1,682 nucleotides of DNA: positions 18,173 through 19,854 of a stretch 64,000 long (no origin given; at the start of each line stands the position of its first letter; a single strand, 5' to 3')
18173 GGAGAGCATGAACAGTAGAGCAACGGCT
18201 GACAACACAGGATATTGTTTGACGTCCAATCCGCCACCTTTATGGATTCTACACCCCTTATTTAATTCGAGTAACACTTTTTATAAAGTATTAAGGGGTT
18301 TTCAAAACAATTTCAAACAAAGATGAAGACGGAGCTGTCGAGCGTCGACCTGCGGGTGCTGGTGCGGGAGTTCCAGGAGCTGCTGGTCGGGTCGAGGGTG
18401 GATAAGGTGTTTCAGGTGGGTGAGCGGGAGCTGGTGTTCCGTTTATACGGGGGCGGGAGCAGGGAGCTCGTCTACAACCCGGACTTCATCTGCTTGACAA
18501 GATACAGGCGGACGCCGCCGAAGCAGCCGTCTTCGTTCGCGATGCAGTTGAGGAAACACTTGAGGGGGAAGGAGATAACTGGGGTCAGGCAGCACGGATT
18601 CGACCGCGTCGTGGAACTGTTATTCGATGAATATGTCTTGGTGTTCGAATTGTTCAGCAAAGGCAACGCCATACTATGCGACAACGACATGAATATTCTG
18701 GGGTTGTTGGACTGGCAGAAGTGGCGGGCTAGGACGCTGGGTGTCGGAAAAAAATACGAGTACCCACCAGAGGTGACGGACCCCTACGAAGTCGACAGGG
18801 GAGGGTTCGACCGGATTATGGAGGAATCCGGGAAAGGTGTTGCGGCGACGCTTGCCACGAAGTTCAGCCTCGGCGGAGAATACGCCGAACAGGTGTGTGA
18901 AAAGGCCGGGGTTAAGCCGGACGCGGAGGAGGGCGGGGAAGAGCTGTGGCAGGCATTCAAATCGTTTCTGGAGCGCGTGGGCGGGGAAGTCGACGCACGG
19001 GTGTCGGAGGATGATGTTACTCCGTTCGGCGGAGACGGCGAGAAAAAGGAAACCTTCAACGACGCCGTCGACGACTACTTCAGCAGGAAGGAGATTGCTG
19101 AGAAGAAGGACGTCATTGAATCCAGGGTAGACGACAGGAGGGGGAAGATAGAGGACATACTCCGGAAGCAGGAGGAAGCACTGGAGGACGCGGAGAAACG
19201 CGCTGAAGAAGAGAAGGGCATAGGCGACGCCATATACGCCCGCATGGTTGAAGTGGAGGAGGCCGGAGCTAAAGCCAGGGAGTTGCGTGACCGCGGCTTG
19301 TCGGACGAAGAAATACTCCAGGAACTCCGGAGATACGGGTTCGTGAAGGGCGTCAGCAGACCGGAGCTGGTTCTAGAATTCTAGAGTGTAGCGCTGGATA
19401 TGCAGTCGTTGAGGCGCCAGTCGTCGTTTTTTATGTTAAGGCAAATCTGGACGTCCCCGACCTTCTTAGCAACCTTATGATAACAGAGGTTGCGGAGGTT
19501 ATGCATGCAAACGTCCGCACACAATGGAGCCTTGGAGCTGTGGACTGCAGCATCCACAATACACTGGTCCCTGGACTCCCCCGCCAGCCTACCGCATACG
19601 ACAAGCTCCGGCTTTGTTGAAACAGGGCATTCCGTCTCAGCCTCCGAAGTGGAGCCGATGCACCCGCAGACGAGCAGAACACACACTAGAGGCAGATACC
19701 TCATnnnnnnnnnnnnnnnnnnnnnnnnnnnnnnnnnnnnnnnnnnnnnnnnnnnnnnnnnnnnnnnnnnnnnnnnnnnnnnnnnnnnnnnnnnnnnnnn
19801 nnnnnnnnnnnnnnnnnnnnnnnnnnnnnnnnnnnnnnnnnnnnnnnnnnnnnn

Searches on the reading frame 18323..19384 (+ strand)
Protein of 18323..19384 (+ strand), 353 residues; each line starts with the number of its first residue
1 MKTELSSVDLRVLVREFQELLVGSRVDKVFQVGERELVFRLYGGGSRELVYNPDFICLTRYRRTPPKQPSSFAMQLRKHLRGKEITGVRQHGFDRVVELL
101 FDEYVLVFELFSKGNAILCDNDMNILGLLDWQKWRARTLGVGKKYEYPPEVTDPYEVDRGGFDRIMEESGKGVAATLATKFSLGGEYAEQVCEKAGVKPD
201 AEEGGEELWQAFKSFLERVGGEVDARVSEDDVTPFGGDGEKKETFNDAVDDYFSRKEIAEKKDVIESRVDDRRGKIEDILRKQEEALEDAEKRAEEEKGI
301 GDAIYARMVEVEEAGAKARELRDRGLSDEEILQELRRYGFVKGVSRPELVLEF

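Call 16: search_protein_families(library=pfam, proteins=[window:18323-19384:+], max_evalue=0.001)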
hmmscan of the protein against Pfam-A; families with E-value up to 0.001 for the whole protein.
window:18323-19384:+ (353 aa): 1 family
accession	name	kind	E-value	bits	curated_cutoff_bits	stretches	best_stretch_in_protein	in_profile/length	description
PF05833.16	NFACT_N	-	5.1e-48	164.4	31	1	8-321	3-359/456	NFACT N-terminal and middle domains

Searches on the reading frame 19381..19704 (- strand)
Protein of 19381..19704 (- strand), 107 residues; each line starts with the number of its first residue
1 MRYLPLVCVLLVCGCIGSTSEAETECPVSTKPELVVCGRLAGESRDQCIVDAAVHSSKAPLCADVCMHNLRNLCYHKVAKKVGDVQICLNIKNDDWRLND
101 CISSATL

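Call 4: search_protein_families(library=pfam, proteins=[window:19381-19704:-], max_evalue=10)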
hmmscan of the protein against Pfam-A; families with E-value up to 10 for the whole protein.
window:19381-19704:- (107 aa): 1 family
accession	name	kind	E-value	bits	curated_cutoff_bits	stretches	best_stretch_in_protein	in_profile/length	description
PF25011.1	VSR_TRX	-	0.014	15.5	27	1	37-83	61-107/208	Vacuolar sorting receptor thioredoxin-like domain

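Call 5: search_protein_families(library=ncbifam, proteins=[window:19381-19704:-], max_evalue=10)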
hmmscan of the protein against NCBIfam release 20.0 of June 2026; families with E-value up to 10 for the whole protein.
window:19381-19704:- (107 aa): 1 family
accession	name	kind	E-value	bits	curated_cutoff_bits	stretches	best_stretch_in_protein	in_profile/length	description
NF045617.1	mostly_LP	subfamily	1.7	8.8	43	1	3-45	3-45/119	putative T6SS immunity periplasmic lipoprotein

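Call 69: find_encoding_contigs(protein=window:19381-19704:-, flank=3000, max_places=3)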
Protein window:19381-19704:- (107 aa): 2 contigs read that carry it; 2 places shown.
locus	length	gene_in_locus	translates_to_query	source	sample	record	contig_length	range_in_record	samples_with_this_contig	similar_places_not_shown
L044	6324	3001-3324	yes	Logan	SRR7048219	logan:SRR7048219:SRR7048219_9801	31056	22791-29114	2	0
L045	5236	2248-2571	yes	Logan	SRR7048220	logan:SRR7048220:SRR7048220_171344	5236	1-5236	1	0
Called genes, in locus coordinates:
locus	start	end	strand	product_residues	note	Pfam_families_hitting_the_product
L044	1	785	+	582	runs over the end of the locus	-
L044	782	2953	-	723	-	-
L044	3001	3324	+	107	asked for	-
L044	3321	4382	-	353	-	PF05833:NFACT_N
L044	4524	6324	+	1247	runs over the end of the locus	?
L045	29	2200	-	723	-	-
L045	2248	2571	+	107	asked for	-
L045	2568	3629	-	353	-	PF05833:NFACT_N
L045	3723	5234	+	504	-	?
